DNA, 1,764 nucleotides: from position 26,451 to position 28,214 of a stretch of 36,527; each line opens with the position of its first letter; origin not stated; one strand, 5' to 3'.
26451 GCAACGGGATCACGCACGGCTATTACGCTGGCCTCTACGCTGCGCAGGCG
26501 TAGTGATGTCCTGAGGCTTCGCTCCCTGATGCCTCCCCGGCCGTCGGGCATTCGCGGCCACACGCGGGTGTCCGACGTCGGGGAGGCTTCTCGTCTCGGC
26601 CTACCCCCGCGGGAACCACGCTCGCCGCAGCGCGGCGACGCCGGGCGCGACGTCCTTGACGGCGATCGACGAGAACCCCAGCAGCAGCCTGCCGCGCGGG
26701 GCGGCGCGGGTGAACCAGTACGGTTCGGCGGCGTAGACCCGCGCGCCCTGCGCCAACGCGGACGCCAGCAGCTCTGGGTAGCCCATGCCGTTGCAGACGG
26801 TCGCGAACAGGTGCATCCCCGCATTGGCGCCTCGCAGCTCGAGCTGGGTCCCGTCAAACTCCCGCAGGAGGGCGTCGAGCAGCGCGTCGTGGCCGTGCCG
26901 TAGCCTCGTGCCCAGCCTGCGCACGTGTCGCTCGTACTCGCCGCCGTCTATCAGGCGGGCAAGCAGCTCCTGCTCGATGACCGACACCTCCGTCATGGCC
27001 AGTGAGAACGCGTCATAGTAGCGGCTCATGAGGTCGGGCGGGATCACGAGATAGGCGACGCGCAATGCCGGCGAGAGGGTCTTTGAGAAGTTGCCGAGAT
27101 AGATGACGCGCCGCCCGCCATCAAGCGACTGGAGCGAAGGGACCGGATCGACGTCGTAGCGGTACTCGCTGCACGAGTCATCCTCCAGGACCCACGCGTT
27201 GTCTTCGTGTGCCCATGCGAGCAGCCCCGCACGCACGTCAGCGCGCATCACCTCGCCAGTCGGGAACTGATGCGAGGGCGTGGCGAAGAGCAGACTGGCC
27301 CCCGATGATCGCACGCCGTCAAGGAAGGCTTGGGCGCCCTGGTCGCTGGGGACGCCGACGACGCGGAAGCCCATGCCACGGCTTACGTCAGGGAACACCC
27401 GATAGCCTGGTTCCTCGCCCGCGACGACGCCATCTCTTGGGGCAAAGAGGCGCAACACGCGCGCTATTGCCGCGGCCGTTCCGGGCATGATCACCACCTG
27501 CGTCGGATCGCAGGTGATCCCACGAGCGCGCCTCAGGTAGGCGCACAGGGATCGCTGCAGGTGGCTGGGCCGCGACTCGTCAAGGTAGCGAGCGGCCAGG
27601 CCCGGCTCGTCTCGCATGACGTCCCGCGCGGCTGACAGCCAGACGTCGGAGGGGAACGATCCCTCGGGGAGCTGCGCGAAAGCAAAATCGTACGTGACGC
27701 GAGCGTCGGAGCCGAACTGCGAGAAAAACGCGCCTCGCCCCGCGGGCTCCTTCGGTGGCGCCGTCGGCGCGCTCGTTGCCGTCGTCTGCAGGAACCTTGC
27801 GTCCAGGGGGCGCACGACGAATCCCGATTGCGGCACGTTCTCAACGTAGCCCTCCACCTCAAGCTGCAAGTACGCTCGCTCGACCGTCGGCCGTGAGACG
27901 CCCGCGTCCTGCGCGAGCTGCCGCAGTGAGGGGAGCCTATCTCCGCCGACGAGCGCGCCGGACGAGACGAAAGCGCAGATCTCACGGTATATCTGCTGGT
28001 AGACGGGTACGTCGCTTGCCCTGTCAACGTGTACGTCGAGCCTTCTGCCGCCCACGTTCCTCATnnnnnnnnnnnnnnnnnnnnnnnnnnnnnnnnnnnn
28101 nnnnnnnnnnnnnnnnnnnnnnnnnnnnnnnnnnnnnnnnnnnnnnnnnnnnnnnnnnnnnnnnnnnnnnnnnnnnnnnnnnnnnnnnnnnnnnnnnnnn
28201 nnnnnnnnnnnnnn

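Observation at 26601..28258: A MocR (GntR-aminotransferase) regulator divergently paired with the multihaem cytochrome, with tandem 19-bp boxes in the spacer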

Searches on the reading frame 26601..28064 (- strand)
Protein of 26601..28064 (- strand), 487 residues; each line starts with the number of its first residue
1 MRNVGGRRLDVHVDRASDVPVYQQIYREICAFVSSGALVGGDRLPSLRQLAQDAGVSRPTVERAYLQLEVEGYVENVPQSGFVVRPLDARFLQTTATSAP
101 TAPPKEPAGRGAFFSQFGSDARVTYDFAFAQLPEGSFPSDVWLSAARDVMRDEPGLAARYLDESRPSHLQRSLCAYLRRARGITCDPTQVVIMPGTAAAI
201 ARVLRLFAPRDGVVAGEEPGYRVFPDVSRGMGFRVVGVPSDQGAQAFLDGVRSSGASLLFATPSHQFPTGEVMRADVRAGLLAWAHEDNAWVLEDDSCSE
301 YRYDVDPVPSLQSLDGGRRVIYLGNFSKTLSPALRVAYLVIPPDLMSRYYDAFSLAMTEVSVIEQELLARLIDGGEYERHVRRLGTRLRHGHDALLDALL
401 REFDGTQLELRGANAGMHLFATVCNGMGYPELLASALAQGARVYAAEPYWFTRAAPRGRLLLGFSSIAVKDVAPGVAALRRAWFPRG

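Call 6: search_protein_families(library=pfam, proteins=[window:26601-28064:-])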
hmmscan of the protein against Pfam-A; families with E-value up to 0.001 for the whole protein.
window:26601-28064:- (487 aa): 2 families
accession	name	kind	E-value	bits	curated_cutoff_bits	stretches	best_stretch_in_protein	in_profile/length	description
PF00392.27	GntR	-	7.2e-15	54.8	27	1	22-84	2-64/64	Bacterial regulatory proteins, gntR family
PF09339.16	HTH_IclR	-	3.9e-05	23.8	22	1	45-77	19-51/52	IclR helix-turn-helix domain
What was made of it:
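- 27813..28001 (-): GntR winged-helix DNA-binding domain (residues 22-84), with recognition helix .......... Call 6 (PF00392, 54.8 bits).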

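Call 7: search_protein_families(library=ncbifam, proteins=[window:26601-28064:-], max_evalue=1)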
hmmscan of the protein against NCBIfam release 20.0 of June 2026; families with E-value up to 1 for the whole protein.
window:26601-28064:- (487 aa): 52 families (the best 25 are shown)
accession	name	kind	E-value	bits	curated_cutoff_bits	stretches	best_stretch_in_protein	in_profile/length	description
NF052282.1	PLP_TF_PdxR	equivalog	5.2e-112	375.2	320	1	20-479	1-447/448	MocR-like pyridoxine biosynthesis transcription factor PdxR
NF052285.1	GABA_TF_GabR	exception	1.8e-85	287.5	600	1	22-481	1-454/456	MocR-like transcriptional regulator GabR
NF052281.1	rhizopine_MocR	equivalog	1.6e-81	274.4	650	1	11-482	9-478/479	rhizopine catabolism transcriptional regulator MocR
NF052290.2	MocR_like_YczR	exception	1.4e-43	149.3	487.4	1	7-483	4-458/458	MocR-like transcription factor YczR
TIGR04461.1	endura_MppQ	equivalog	2.7e-37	128.7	540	1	154-471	43-370/392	enduracididine biosynthesis enzyme MppQ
NF052286.1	ecto_TF_EhuR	exception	3.9e-36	124.6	480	1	17-463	8-430/458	MocR-like ectoine utilization transcription factor EhuR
NF012025.0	PRK15481.1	equivalog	8e-15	54.4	573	2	23-91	9-77/432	MocR-like B6 salvage transcription factor PtsJ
NF041364.1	GntC_guanitoxin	equivalog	1.7e-14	53.5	415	1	167-424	40-300/356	guanitoxin biosynthesis PLP-dependent (S)-gamma-hydroxy-L-arginine cyclodehydratase GntC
NF004770.0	PRK06108.1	subfamily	2e-13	50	422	1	168-439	77-350/396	pyridoxal phosphate-dependent aminotransferase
NF047563.1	modulin_PmtR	equivalog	5.8e-13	49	200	1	13-92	5-84/125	PSM export ABC transporter transcriptional regulator PmtR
NF053730.1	TransRegRv1152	equivalog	4.2e-11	42.8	170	1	11-88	7-84/120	Rv1152 family transcriptional regulator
TIGR03947.1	viomycin_VioD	equivalog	4.5e-11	42.3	390.9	1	183-349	65-234/359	capreomycidine synthase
TIGR02018.2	his_ut_repres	equivalog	1.9e-09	37.3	220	1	22-86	1-65/226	histidine utilization transcriptional repressor HutC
NF008571.0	PRK11523.1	equivalog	1.2e-08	34.7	396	1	21-92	9-80/258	transcriptional regulator ExuR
TIGR01140.1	L_thr_O3P_dcar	equivalog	1.8e-08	33.9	290.55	1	166-391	46-257/331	threonine-phosphate decarboxylase CobD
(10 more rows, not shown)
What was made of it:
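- On PdxR (B6 biosynthesis regulator): 375.2 bits against 320 (call 7).
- Closest known: GabR of Bacillus subtilis. Different: The NCBIfam GabR score of 287 is below the 600 cut-off (call 7).
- Checked: The protein nevertheless aligns end to end with NCBIfam MocR-type models (PdxR 375 bits, GabR 287, MocR 274; call 7).
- It scores 375 bits against the NCBIfam PdxR equivalog, above the cut-off of 320 (call 7).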

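Call 8: search_protein_families(library=pfam, proteins=[window:26601-28064:-], max_evalue=10)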
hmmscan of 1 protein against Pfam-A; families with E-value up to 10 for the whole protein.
window:26601-28064:- (487 aa): 9 families
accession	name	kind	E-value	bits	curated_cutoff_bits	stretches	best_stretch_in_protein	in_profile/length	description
PF00392.27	GntR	-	7.2e-15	54.8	27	1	22-84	2-64/64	Bacterial regulatory proteins, gntR family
PF09339.16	HTH_IclR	-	3.9e-05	23.8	22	1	45-77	19-51/52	IclR helix-turn-helix domain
PF13730.12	HTH_36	-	0.0064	16.7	25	1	44-74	25-55/55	Helix-turn-helix domain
PF13545.12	HTH_Crp_2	-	0.014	15.8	27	1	47-77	25-55/70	Crp-like helix-turn-helix domain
PF25213.1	HVO_A0261_N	-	0.024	14.9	35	1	48-78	28-58/86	HVO_A0261 N-terminal domain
PF01978.25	TrmB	-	0.059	13.7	25.6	1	48-89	26-67/68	Sugar-specific transcriptional regulator TrmB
PF01418.23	HTH_6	-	0.12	12.8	28.3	1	45-75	35-65/77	Helix-turn-helix domain, rpiR family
PF13412.12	HTH_24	-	0.12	12.5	21.9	1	46-75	19-48/48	Winged helix-turn-helix DNA-binding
PF01325.25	Fe_dep_repress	-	0.17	12.6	26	1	45-81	23-59/60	Iron dependent repressor, N-terminal DNA binding domain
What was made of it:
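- On MocR subfamily of GntR regulators: Pfam PF00155 is not hit (call 8).
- Checked: Pfam Aminotran_1_2 is not hit even at E<=10 (call 8).
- Pfam does not detect the aminotransferase domain in the window protein (call 8).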

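Call 13: find_homologous_proteins(query=window:26601-28064:-, max_evalue=1e-30)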
Query window:26601-28064:- (487 aa): 1066 proteins with E <= 1e-30 among 8000 candidates; the best 120 are listed.
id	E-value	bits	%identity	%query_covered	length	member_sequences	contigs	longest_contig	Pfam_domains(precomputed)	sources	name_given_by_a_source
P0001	0.0e+0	1070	98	100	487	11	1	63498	PF00392.28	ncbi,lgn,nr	ncbi:PLP-dependent aminotransferase family protein [bacterium]|nr:PLP-dependent aminotransferase fam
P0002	1.7e-145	503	49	99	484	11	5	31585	PF00155.28,PF00392.28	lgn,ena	-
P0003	5.1e-144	499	52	99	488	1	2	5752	PF00155.28,PF00392.28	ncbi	-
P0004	6.0e-144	498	48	99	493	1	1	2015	PF00155.28,PF00392.28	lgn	-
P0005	1.4e-142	494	50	99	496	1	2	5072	PF00155.28,PF00392.28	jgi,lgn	jgi:GntR family transcriptional regulator/MocR family aminotransferase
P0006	2.6e-139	483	49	99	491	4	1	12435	PF00392.28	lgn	-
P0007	7.4e-138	478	48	99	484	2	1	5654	PF00155.28,PF00392.28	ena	-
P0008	4.2e-137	476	49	95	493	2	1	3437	PF00155.28,PF00392.28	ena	-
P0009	2.8e-136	473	48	95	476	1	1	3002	PF00155.28,PF00392.28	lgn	-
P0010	3.6e-136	473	46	98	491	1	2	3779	PF00155.28,PF00392.28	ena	-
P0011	5.0e-136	472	45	98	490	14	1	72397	PF00155.28,PF00392.28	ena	-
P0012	8.3e-136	472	48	97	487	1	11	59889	PF00155.28,PF00392.28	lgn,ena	-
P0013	4.4e-134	466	45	99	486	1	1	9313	PF00155.28,PF00392.28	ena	-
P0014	6.1e-133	462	47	97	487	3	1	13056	PF00155.28,PF00392.28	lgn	-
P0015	6.4e-132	459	45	97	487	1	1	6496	PF00155.28,PF00392.28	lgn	-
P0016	7.9e-132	458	46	99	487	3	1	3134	PF00155.28,PF00392.28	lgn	-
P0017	8.1e-132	458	46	97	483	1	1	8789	PF00155.28,PF00392.28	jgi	jgi:GntR family transcriptional regulator/MocR family aminotransferase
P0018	9.1e-132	458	49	97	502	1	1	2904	PF00155.28,PF00392.28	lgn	-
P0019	1.3e-131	458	45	98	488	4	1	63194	PF00155.28,PF00392.28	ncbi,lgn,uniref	ncbi:PLP-dependent aminotransferase family protein [Slackia heliotrinireducens]|uniref:MocR-like pyr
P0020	1.6e-131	457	45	98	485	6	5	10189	PF00155.28,PF00392.28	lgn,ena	-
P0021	5.4e-131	456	49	99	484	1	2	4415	PF00155.28,PF00392.28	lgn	-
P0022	3.5e-130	453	46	97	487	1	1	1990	PF00155.28,PF00392.28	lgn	-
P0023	2.6e-129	450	46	98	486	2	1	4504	PF00155.28,PF00392.28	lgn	-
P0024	1.5e-128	448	44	99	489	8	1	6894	PF00155.28,PF00392.28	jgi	-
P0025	1.9e-128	447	46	99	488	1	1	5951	PF00155.28,PF00392.28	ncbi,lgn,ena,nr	ncbi:MAG: PLP-dependent aminotransferase family protein [Eggerthellaceae bacterium]|nr:PLP-dependent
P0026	9.2e-128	445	44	99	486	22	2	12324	PF00155.28,PF00392.28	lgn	-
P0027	9.6e-128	445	48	99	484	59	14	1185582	PF00155.28,PF00392.28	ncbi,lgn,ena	-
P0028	1.2e-127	445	44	97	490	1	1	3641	PF00155.28,PF00392.28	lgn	-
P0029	1.5e-127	444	45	98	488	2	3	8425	PF00155.28,PF00392.28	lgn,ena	-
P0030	2.2e-127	444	46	95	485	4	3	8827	PF00155.28,PF00392.28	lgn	-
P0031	2.5e-127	444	44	98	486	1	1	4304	PF00155.28,PF00392.28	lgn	-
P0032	3.5e-127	443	45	99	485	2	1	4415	PF00155.28,PF00392.28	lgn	-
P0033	8.3e-127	442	48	97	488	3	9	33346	PF00155.28,PF00392.28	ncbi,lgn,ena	-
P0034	2.2e-126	440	45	97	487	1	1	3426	PF00155.28,PF00392.28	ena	-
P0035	2.2e-126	440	45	99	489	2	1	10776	PF00155.28,PF00392.28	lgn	-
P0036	7.8e-126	439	45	99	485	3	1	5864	PF00155.28,PF00392.28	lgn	-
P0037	8.0e-126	439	45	98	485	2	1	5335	PF00155.28,PF00392.28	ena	-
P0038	9.9e-126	438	45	97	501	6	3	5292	PF00155.28,PF00392.28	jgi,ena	-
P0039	1.1e-125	438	45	98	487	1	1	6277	PF00155.28,PF00392.28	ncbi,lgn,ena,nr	ncbi:MAG: PLP-dependent aminotransferase family protein [Eggerthellaceae bacterium]|nr:PLP-dependent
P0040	2.2e-125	437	45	98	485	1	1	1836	PF00155.28,PF00392.28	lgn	-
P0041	1.8e-124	434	45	98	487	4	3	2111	PF00155.28,PF00392.28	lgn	-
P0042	2.0e-124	434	44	98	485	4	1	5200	PF00155.28,PF00392.28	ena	-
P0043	6.3e-124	432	46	98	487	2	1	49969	PF00155.28,PF00392.28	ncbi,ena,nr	ncbi:MAG: PLP-dependent aminotransferase family protein [Eggerthellaceae bacterium]|nr:PLP-dependent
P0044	4.0e-123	430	45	97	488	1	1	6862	PF00155.28,PF00392.28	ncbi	-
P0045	4.9e-123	429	45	97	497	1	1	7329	PF00155.28,PF00392.28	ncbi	-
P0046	5.8e-123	429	44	97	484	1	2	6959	PF00155.28,PF00392.28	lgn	-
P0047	8.8e-123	429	44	98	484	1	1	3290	PF00155.28,PF00392.28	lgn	-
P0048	1.0e-122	428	44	98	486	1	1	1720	PF00155.28,PF00392.28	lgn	-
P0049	1.6e-122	428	46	97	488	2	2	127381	PF00155.28,PF00392.28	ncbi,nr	ncbi:PLP-dependent aminotransferase family protein [Adlercreutzia sp. ZJ176]|nr:PLP-dependent aminot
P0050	8.2e-122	425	45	97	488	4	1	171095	PF00155.28,PF00392.28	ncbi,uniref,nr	ncbi:PLP-dependent aminotransferase family protein [Adlercreutzia sp. ZJ242]|uniref:MocR-like pyrido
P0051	3.2e-121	423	44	99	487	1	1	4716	PF00155.28,PF00392.28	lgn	-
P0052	4.3e-121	423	44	98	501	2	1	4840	PF00155.28,PF00392.28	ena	-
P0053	4.3e-121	423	49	89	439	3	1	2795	PF00155.28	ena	-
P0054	1.2e-120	422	43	98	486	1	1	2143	PF00155.28,PF00392.28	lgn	-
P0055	1.8e-120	421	42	98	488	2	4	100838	PF00155.28,PF00392.28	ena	-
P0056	2.5e-120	420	45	97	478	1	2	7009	PF00155.28,PF00392.28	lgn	-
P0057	4.9e-120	420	44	99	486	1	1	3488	PF00155.28,PF00392.28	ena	-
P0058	9.2e-119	415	44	99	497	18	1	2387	PF00155.28,PF00392.28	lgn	-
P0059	6.7e-117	409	43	97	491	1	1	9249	PF00155.28,PF00392.28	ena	-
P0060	1.5e-116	408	42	99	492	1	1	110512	PF00155.28,PF00392.28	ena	-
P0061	3.5e-116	407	42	99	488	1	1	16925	PF00155.28,PF00392.28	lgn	-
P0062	9.3e-116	405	43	98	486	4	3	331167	PF00155.28,PF00392.28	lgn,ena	-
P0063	3.4e-114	400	43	98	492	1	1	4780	PF00155.28,PF00392.28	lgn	-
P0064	9.3e-114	399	43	97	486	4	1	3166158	PF00155.28,PF00392.28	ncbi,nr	ncbi:HTH-type transcriptional regulatory protein gabR [Slackia heliotrinireducens]|nr:PLP-dependent 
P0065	1.8e-112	395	43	96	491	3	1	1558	PF00155.28,PF00392.28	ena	-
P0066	3.6e-112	394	42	97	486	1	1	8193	PF00155.28,PF00392.28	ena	-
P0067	1.8e-111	391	40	97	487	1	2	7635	PF00155.28,PF00392.28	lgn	-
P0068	2.5e-108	381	40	98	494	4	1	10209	PF00155.28,PF00392.28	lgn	-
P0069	3.4e-96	341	38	97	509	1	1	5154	PF00155.28,PF00392.28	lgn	-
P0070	2.0e-95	338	38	100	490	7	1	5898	PF00155.28,PF00392.28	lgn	-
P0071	4.4e-95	337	38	97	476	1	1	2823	PF00155.28,PF00392.28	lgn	-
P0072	2.1e-94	335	38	97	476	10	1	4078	PF00155.28,PF00392.28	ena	-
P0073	2.7e-93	331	38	97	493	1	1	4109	PF00155.28,PF00392.28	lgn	-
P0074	3.9e-93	331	37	98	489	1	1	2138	PF00155.28,PF00392.28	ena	-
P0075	2.0e-92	328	37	96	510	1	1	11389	PF00155.28,PF00392.28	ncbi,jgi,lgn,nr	ncbi:MAG: PLP-dependent aminotransferase family protein [Coriobacteriales bacterium]|jgi:GntR family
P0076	5.5e-92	327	38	97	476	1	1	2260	PF00155.28,PF00392.28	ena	-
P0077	1.6e-91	326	38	97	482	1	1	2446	PF00155.28,PF00392.28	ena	-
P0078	3.4e-90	321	38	98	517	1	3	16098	PF00155.28,PF00392.28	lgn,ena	-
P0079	4.3e-89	317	48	63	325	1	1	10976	PF00155.28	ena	-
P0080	7.8e-84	300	38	97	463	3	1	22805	PF00155.28,PF00392.28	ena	-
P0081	3.8e-83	298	51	41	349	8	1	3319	PF00392.28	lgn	-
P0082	9.6e-82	293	37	98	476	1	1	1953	PF00155.28,PF00392.28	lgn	-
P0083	4.7e-81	291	34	97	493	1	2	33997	PF00155.28,PF00392.28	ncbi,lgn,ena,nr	ncbi:MAG: PLP-dependent aminotransferase family protein [Coriobacteriales bacterium]|nr:PLP-dependen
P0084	1.1e-79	287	34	97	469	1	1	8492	PF00155.28,PF00392.28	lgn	-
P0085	2.1e-79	286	35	97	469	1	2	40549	PF00155.28,PF13730.13,PF00392.28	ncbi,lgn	-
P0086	2.2e-79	285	38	95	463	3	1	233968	PF00155.28,PF00392.28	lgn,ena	-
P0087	7.0e-78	281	36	97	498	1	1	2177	PF00155.28,PF00392.28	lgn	-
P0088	4.9e-76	274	34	97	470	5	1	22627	PF00155.28,PF00392.28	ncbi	-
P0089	4.9e-74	268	34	98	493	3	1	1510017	PF00155.28,PF00392.28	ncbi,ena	-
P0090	5.4e-74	268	34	97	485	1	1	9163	PF00155.28,PF00392.28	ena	-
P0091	1.1e-73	267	37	95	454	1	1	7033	PF00155.28,PF00392.28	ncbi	-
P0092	1.3e-73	266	38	97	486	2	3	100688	PF00155.28,PF00392.28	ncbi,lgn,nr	ncbi:MAG: PLP-dependent aminotransferase family protein [Candidatus Rokubacteria bacterium]|nr:PLP-d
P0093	1.5e-73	266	34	97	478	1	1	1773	PF00155.28,PF00392.28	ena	-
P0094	3.1e-73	265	36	98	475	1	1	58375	PF00155.28,PF00392.28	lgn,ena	-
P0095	6.4e-73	264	34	98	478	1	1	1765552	PF00155.28,PF00392.28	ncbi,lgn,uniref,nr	ncbi:PLP-dependent aminotransferase family protein [Paenibacillus sp. XY044]|uniref:MocR-like pyrido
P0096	1.0e-72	263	37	96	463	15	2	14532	PF00155.28,PF00392.28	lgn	-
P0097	1.3e-72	263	35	98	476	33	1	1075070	PF00155.28,PF00392.28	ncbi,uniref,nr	ncbi:PLP-dependent aminotransferase family protein [Paenibacillus favisporus]|uniref:MocR-like pyrid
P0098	4.8e-72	261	36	95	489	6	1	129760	PF00155.28,PF00392.28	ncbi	-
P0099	5.5e-72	261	33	97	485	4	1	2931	PF00155.28,PF00392.28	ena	-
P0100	7.4e-72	261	33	97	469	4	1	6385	PF00155.28,PF00392.28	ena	-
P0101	2.3e-71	259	36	95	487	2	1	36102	PF00155.28,PF00392.28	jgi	-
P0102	7.8e-71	257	34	97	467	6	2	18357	PF00155.28,PF00392.28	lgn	-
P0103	8.3e-71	257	37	97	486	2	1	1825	PF00155.28,PF00392.28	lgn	-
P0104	1.1e-70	257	33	97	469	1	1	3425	PF00155.28,PF00392.28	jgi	-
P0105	3.5e-70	255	37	94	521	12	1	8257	PF00155.28,PF00392.28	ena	-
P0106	4.3e-70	255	33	95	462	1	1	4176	PF00155.28,PF00392.28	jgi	-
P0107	7.2e-70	254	34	98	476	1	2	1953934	PF00155.28,PF00392.28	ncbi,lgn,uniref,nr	ncbi:GntR family transcriptional regulator/MocR family aminotransferase [Paenibacillus rhizosphaerae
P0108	1.2e-69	253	37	95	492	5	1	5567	PF00155.28,PF00392.28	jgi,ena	jgi:GntR family transcriptional regulator / MocR family aminotransferase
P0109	2.3e-69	252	35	95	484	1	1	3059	PF00155.28,PF00392.28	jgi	jgi:GntR family transcriptional regulator/MocR family aminotransferase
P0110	5.8e-69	251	37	94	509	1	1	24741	PF00155.28,PF00392.28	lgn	-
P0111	8.6e-69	251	35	94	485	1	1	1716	PF00155.28,PF00392.28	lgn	-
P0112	1.4e-68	250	37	95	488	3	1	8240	PF00155.28,PF00392.28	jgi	-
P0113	3.2e-68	249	37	94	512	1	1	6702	PF00155.28,PF00392.28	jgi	jgi:GntR family transcriptional regulator/MocR family aminotransferase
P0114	3.7e-68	248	33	98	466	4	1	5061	PF00155.28,PF00392.28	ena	-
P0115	5.2e-68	248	37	94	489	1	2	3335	PF00155.28,PF00392.28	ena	-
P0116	5.7e-68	248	36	96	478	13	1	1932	PF00155.28,PF00392.28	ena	-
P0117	7.5e-68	247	37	95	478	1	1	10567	PF00155.28,PF00392.28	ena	-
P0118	9.1e-68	247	35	97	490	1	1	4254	PF00155.28,PF00392.28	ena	-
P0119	1.6e-67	246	35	95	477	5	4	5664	PF00155.28,PF00392.28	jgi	jgi:GntR family transcriptional regulator / MocR family aminotransferase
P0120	2.0e-67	246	35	94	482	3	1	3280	PF00155.28,PF00392.28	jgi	jgi:GntR family transcriptional regulator / MocR family aminotransferase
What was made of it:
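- On MocR subfamily of GntR regulators: Most homologues carry PF00155 (call 13).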

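Call 14: find_encoding_contigs(protein=P0001, flank=6000, max_places=4)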
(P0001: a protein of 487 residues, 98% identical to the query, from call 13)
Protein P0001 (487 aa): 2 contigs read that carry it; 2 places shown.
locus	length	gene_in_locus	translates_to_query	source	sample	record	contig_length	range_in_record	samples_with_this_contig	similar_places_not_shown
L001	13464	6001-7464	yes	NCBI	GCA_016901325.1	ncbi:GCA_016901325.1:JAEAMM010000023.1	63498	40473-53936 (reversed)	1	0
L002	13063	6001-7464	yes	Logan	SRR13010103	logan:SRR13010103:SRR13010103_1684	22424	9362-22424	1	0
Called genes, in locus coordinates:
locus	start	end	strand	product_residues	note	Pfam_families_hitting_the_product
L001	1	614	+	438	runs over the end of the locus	PF00196:GerE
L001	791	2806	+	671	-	PF04205:FMN_bind, PF00890:FAD_binding_2, PF01266:DAO (weak), PF03486:HI0933_like (faint), PF07992:Pyr_redox_2 (faint), PF12831:FAD_oxidored, PF13450:NAD_binding_8 (weak)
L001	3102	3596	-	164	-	PF13470:PIN_3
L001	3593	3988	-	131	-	-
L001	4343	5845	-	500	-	PF14522:Cytochrome_C7 (faint)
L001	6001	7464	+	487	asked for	PF00392:GntR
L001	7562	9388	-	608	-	PF01262:AlaDh_PNT_C (weak), PF00070:Pyr_redox (faint), PF00890:FAD_binding_2, PF01266:DAO (weak), PF07992:Pyr_redox_2 (faint), PF12831:FAD_oxidored (faint), PF13450:NAD_binding_8 (faint)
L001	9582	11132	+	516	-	PF00196:GerE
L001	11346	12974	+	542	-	PF00890:FAD_binding_2, PF01134:GIDA (weak), PF01266:DAO, PF01946:Thi4, PF03486:HI0933_like (weak), PF07992:Pyr_redox_2 (weak), PF12831:FAD_oxidored, PF13450:NAD_binding_8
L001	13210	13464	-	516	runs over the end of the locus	PF00196:GerE, PF08281:Sigma70_r4_2 (weak)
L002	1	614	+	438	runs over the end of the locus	PF00196:GerE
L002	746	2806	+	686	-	PF04205:FMN_bind, PF00890:FAD_binding_2, PF01266:DAO (weak), PF03486:HI0933_like (faint), PF07992:Pyr_redox_2 (faint), PF12831:FAD_oxidored, PF13450:NAD_binding_8 (weak)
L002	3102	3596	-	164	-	PF13470:PIN_3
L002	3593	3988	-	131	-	-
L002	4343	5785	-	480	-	PF14522:Cytochrome_C7 (faint)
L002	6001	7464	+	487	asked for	PF00392:GntR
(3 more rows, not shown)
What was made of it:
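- the 98% relative L001 (call 14)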
